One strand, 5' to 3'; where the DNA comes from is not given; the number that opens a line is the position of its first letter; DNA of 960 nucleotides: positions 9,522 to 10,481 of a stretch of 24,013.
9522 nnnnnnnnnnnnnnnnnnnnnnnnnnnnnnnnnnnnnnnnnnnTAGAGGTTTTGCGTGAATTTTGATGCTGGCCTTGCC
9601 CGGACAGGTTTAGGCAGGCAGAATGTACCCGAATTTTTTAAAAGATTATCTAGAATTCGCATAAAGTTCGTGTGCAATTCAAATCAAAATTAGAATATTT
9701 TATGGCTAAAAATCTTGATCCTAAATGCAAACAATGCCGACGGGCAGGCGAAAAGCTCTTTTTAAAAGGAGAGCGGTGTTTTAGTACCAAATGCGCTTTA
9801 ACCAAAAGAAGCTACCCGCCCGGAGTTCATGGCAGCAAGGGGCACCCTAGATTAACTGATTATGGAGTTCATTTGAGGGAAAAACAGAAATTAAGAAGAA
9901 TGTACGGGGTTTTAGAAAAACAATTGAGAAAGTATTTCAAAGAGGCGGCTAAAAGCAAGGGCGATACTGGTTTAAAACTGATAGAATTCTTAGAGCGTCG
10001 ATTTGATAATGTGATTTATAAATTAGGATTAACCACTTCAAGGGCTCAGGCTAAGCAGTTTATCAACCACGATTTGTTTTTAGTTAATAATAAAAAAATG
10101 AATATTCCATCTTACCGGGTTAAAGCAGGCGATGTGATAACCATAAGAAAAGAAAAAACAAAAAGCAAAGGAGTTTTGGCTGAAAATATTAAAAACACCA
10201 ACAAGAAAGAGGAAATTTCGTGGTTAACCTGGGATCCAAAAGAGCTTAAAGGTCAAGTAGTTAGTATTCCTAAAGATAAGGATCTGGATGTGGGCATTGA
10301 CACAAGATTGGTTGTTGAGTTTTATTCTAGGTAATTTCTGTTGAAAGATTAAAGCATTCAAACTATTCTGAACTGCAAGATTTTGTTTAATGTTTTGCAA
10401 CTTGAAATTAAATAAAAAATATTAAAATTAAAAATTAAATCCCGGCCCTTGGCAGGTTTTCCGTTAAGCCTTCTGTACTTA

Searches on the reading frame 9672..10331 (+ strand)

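Call 15: search_protein_families(library=pfam, proteins=[window:9672-10331:+], max_evalue=0.001)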
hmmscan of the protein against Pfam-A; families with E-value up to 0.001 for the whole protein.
window:9672-10331:+ (220 aa): 2 families
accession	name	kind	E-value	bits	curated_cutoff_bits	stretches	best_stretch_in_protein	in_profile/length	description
PF00163.24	Ribosomal_S4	-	2.2e-30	105.7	23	1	14-108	2-95/95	Ribosomal protein S4/S9 N-terminal domain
PF01479.30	S4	-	1.1e-14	54.4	22.8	1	109-156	1-48/48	S4 domain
